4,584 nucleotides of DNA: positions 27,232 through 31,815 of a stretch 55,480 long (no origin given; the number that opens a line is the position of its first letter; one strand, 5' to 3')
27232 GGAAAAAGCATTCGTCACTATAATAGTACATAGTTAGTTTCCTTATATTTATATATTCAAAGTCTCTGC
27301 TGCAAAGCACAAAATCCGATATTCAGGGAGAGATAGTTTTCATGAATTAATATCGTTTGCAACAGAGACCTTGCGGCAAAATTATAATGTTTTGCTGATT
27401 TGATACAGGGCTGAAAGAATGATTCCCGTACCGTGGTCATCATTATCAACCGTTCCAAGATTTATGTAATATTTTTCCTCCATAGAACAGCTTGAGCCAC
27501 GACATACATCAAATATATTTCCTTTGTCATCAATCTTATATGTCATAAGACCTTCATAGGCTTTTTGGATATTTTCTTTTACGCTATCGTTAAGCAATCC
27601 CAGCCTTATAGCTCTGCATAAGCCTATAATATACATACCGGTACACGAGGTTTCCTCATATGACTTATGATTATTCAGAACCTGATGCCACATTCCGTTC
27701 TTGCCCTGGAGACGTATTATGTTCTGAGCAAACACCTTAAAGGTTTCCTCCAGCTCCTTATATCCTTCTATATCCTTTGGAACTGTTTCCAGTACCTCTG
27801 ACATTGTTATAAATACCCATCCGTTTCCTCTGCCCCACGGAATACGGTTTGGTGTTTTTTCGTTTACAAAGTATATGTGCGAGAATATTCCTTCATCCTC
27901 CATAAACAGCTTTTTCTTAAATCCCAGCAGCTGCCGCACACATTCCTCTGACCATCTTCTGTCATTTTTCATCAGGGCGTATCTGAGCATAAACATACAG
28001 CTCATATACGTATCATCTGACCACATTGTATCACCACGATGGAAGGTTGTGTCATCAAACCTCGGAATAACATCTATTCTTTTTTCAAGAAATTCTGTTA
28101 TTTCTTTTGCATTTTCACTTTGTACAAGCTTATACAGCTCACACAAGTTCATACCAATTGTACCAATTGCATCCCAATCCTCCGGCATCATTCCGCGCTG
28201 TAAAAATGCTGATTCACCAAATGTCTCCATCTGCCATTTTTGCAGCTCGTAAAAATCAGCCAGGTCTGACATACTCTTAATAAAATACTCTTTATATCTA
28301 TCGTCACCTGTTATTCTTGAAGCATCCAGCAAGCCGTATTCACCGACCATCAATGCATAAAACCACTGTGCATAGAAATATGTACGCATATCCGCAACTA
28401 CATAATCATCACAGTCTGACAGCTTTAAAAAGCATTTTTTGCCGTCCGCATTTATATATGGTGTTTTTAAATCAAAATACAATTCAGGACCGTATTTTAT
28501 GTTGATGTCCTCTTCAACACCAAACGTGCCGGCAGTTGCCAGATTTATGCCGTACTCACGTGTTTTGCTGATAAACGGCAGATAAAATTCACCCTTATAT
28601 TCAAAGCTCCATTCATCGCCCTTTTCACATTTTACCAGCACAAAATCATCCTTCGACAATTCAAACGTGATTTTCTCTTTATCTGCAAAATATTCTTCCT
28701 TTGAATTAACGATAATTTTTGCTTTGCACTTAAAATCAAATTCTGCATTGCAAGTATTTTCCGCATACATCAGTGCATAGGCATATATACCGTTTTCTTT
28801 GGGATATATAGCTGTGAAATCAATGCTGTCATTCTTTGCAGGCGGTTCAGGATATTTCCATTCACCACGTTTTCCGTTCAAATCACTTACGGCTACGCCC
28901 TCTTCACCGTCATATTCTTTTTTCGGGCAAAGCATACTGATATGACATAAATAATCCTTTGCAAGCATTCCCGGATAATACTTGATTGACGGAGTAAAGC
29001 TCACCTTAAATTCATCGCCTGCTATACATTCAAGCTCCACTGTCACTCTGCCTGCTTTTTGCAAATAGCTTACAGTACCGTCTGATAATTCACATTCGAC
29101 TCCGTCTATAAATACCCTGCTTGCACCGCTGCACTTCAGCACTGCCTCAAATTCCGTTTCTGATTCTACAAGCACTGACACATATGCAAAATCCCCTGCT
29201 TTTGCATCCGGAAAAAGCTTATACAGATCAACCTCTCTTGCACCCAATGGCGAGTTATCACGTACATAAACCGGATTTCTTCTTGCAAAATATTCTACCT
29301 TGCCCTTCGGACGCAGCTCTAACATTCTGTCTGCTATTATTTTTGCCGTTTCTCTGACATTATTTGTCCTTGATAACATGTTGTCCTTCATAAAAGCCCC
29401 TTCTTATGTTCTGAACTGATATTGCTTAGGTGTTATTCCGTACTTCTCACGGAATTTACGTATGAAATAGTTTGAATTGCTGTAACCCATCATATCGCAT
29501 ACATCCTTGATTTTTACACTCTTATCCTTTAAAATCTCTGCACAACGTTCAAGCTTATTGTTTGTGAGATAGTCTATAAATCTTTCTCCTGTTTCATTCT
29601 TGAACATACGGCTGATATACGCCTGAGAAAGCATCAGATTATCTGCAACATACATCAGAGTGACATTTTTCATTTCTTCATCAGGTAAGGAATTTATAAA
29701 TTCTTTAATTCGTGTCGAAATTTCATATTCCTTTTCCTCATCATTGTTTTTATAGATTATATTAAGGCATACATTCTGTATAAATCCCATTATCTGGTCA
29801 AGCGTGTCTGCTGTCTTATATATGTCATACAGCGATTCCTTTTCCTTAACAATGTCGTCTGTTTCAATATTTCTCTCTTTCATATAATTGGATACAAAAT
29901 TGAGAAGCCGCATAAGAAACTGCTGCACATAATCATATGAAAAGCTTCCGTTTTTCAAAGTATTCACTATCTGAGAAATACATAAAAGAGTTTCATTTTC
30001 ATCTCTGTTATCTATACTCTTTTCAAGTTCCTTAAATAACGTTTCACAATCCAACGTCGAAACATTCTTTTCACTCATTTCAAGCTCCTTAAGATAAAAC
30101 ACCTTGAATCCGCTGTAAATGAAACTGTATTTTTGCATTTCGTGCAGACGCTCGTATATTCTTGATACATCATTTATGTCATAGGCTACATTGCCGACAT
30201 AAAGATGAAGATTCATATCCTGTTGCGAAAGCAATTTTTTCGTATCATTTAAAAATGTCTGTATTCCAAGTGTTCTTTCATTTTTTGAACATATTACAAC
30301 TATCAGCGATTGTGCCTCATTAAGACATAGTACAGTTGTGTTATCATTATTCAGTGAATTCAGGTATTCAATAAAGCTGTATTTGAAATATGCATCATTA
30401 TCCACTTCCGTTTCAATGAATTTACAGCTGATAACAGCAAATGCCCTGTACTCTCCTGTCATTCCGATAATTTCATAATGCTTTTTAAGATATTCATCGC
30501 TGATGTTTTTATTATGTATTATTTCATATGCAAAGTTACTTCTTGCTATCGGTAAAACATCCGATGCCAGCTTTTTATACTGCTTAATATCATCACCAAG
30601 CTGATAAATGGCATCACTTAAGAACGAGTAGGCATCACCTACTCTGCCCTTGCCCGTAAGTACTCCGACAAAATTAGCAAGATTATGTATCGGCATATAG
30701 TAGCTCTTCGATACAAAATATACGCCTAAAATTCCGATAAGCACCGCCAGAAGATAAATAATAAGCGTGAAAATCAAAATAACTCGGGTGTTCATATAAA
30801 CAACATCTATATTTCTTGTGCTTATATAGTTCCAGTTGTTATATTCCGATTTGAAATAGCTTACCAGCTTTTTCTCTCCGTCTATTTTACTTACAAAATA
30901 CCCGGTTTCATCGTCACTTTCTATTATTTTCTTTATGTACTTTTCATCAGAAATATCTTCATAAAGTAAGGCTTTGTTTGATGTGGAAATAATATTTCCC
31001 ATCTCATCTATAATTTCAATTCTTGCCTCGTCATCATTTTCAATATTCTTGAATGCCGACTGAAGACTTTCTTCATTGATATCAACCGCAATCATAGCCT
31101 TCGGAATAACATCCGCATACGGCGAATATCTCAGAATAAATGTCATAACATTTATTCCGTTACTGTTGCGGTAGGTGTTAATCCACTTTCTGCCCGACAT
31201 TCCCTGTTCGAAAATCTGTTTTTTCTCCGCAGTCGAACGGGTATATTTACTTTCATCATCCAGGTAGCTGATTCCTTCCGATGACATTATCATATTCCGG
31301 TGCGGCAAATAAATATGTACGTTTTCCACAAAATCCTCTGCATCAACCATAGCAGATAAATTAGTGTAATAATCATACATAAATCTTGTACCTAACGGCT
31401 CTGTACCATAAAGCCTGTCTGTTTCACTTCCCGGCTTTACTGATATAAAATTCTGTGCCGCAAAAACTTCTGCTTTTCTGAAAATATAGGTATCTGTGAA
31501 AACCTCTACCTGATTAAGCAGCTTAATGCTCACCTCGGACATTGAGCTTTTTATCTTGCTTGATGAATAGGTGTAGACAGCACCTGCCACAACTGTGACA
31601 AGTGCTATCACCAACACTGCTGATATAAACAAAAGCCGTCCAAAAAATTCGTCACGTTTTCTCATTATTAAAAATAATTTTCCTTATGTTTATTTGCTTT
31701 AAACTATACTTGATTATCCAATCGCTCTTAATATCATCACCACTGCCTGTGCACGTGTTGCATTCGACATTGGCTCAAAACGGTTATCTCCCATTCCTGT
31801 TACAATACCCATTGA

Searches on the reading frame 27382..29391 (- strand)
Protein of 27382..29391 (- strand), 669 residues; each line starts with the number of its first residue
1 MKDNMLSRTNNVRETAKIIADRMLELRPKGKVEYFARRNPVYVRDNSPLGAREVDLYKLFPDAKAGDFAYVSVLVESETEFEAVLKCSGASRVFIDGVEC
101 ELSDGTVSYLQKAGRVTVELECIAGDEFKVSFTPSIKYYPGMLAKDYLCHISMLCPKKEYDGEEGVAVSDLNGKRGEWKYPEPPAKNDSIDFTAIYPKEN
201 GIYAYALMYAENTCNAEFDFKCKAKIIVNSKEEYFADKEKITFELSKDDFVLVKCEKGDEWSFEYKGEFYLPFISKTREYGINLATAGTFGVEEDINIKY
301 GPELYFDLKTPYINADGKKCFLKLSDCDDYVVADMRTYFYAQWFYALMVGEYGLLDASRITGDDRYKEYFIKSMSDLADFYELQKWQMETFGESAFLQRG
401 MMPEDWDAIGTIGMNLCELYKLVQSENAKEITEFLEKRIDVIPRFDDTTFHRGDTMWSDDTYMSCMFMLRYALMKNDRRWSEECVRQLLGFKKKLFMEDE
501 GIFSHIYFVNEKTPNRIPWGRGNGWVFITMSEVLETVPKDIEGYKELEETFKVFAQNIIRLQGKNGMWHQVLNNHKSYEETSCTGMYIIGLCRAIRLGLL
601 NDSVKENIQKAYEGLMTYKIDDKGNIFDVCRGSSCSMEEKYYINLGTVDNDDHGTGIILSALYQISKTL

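Call 12: search_protein_families(library=pfam, proteins=[window:27382-29391:-], max_evalue=0.001)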
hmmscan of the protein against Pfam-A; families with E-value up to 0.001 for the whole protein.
window:27382-29391:- (669 aa): 1 family
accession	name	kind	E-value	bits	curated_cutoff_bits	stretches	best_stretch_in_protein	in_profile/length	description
PF07470.19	Glyco_hydro_88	-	1.2e-56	192.6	26.6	1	340-667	24-350/352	Glycosyl Hydrolase Family 88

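Call 56: search_solved_structures(query=window:27382-29391:-, max_evalue=0.001)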
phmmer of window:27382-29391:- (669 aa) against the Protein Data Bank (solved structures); distinct sequences matched with E-value up to 0.001: 10.
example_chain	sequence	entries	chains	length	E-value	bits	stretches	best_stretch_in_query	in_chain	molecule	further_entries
3k11_A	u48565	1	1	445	3.7e-28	101.6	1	349-660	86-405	Putative glycosyl hydrolase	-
1nc5_A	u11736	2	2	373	1.6e-19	73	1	404-665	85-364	hypothetical protein yTER | Putative glycosyl hydrolase yteR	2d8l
2gh4_A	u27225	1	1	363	7.3e-19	70.8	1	404-665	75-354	Putative glycosyl hydrolase yteR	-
4wu0_A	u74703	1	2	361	2.2e-17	66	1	412-665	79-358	Similar to yteR (Bacilus subtilis)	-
3qwt_A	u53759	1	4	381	9.9e-13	50.6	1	454-644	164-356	Putative GH105 family protein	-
3pmm_A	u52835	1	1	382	6.2e-12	47.9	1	454-644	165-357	Putative cytoplasmic protein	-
4ce7_A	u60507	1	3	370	7.9e-11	44.3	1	459-622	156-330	UNSATURATED 3S-RHAMNOGLYCURONYL HYDROLASE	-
5noa_A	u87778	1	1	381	1.1e-09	40.5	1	449-626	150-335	Family 88 glycosyl hydrolase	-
4q88_A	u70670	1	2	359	8.6e-09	37.5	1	448-626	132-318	Uncharacterized protein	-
4xuv_A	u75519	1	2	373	9.1e-09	37.5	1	454-665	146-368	Glycoside hydrolase family 105 protein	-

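Call 57: search_protein_families(library=ncbifam, proteins=[window:27382-29391:-], max_evalue=0.001)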
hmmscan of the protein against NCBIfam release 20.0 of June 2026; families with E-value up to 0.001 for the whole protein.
window:27382-29391:- (669 aa): 1 family
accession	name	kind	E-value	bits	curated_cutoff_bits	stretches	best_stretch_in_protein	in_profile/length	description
NF051900.1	BetGalacBglBAgro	equivalog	3.2e-32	111.9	420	1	339-647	15-312/333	beta-galactosidase BglB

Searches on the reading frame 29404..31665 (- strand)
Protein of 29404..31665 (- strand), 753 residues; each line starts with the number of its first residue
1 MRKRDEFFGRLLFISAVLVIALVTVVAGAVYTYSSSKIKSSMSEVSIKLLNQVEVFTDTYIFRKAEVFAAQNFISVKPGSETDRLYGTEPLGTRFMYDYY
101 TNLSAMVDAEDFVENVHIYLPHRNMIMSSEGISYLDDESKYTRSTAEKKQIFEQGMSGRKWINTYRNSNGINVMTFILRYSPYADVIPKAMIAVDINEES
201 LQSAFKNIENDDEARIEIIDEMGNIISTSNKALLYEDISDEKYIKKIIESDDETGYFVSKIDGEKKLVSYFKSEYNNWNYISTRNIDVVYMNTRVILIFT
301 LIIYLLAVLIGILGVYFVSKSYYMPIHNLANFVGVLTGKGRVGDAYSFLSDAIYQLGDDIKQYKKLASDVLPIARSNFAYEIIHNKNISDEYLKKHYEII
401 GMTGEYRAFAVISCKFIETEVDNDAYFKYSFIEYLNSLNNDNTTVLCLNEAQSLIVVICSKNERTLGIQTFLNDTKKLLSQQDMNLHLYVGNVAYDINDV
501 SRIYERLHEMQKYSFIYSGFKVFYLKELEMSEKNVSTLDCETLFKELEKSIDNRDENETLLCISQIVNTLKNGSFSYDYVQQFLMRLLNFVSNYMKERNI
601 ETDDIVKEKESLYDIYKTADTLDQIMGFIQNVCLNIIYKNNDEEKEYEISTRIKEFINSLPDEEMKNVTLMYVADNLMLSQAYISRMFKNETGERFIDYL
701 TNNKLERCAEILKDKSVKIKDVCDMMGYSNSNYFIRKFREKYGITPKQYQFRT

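Call 12: search_protein_families(library=pfam, proteins=[window:29404-31665:-], max_evalue=0.001)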
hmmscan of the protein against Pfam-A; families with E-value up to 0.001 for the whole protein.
window:29404-31665:- (753 aa): 3 families
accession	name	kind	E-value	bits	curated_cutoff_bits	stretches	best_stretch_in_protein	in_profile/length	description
PF12833.13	HTH_18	-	6.8e-16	58.8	33.6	1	674-750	2-78/80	Helix-turn-helix domain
PF00165.29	HTH_AraC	-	1.1e-13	51.3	26.6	1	713-750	2-41/42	Bacterial regulatory helix-turn-helix proteins, AraC family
PF02743.24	dCache_1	-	1.3e-06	28.6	45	1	189-278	143-235/240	Cache domain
